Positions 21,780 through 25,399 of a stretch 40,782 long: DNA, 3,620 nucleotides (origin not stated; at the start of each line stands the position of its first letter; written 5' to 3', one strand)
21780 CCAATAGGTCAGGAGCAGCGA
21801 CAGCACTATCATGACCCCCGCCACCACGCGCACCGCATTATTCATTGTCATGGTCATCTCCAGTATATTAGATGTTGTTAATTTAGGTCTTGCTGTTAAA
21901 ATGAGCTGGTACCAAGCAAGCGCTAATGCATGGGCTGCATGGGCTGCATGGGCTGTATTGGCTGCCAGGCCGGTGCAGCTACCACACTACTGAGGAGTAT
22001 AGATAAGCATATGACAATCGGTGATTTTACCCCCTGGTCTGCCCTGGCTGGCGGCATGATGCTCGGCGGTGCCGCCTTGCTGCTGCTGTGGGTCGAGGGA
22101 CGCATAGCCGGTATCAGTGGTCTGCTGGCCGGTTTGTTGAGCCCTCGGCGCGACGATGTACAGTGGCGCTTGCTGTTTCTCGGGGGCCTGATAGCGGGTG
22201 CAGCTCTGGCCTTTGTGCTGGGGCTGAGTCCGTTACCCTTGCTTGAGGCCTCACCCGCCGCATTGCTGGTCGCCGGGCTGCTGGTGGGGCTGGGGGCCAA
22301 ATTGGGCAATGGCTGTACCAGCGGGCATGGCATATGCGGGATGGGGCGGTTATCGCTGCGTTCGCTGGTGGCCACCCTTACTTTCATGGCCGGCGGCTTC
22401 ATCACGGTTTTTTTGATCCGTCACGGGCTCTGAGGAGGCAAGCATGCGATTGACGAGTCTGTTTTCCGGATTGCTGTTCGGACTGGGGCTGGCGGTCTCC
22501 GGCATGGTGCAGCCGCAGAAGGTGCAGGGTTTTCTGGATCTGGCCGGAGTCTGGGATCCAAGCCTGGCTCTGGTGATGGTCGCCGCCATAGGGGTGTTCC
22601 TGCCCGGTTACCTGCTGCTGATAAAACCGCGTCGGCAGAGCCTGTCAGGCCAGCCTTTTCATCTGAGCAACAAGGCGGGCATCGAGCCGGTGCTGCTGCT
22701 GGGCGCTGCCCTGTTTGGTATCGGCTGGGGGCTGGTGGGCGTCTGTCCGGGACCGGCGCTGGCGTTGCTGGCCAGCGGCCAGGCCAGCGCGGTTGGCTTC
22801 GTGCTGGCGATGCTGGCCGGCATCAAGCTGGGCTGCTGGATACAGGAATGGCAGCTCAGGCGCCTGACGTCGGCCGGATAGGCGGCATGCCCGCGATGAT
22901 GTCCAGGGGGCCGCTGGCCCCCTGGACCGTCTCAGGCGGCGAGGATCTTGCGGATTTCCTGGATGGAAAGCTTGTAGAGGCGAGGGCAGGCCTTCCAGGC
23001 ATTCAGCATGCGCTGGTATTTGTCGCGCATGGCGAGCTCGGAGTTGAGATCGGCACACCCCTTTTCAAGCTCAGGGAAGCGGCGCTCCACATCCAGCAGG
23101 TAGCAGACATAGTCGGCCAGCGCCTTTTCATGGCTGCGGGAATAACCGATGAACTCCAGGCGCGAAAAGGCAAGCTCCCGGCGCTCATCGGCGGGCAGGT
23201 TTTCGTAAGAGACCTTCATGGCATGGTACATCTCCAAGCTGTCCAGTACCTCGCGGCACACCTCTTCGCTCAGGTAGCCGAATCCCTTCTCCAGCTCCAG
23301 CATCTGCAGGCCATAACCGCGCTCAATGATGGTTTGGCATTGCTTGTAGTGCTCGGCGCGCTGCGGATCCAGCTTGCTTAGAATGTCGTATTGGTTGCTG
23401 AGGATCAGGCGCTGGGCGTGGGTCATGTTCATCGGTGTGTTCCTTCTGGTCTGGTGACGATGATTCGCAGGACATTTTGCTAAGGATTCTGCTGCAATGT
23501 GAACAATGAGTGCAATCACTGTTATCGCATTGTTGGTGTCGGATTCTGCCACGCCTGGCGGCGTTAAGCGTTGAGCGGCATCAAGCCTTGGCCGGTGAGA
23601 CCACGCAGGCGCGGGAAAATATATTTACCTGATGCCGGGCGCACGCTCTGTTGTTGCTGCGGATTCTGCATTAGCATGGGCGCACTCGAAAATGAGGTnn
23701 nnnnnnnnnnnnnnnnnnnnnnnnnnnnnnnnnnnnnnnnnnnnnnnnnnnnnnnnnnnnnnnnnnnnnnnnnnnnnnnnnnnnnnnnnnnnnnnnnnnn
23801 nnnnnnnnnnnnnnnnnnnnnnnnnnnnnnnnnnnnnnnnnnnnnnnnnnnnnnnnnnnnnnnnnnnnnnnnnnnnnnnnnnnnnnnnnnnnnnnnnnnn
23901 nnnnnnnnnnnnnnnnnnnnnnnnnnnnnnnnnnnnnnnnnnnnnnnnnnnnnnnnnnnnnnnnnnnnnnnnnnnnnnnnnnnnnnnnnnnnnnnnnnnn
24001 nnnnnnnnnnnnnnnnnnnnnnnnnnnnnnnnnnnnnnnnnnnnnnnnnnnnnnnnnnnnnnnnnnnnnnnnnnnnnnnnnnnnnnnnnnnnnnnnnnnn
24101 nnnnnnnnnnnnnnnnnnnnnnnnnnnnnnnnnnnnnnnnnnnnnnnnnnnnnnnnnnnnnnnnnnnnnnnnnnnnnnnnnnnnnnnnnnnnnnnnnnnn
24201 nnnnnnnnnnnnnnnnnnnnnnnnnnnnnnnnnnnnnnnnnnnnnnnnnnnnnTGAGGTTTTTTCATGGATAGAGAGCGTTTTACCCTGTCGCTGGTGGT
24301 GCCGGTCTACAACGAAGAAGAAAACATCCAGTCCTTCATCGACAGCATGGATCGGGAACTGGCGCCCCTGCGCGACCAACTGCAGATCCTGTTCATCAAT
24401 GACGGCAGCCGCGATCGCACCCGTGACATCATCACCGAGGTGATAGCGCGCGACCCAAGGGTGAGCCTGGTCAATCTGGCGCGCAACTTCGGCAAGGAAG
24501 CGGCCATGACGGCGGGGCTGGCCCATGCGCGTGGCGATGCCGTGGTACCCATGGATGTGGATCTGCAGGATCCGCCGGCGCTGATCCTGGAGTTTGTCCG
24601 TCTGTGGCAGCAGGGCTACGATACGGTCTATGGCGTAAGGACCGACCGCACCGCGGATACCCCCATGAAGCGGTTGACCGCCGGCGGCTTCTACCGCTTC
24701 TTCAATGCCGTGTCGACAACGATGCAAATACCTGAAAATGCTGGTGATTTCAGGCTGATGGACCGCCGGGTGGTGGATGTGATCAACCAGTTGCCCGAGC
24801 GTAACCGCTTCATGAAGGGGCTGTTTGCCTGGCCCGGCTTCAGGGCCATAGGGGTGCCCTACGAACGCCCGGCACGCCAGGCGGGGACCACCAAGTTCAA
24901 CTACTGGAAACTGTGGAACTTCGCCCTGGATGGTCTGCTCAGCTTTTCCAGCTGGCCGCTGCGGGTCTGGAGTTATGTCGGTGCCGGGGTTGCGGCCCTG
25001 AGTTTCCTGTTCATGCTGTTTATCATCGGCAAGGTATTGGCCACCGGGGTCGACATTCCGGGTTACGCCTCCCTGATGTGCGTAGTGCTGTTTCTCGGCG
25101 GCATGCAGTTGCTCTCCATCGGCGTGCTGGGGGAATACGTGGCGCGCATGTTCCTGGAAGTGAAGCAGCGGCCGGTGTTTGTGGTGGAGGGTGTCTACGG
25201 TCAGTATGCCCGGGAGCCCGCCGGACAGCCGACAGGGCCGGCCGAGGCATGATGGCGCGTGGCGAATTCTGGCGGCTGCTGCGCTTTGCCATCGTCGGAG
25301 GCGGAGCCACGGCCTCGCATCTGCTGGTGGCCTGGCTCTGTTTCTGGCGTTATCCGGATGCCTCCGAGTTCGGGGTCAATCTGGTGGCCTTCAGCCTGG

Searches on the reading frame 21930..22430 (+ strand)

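Call 47: search_protein_families(library=pfam, proteins=[window:21930-22430:+], max_evalue=0.00001)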
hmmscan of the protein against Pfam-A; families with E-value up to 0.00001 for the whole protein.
window:21930-22430:+ (167 aa): 1 family
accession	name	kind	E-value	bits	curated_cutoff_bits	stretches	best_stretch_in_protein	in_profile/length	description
PF04143.19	Sulf_transp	-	7.9e-11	42.5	27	1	34-158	175-310/310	Sulphur transport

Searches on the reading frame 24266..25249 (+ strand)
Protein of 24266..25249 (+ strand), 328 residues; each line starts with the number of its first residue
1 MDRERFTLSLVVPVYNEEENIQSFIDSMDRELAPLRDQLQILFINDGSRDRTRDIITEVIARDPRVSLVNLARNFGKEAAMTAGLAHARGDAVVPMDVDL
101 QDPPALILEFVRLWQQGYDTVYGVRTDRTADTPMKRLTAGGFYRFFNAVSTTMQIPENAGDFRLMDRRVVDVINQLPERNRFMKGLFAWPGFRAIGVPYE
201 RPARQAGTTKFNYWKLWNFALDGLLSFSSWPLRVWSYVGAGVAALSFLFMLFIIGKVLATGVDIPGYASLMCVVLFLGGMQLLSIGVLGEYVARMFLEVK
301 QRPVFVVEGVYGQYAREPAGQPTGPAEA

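Call 47: search_protein_families(library=pfam, proteins=[window:24266-25249:+], max_evalue=0.00001)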
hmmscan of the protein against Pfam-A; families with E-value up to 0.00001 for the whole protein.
window:24266-25249:+ (328 aa): 2 families
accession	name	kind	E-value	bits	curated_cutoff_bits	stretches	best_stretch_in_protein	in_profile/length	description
PF00535.33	Glycos_transf_2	-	1.4e-31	110.1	23.3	1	9-171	1-165/168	Glycosyl transferase family 2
PF10111.15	Glyco_tranf_2_2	-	8.2e-07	29.2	27.3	1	9-99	1-91/276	Glycosyltransferase like family 2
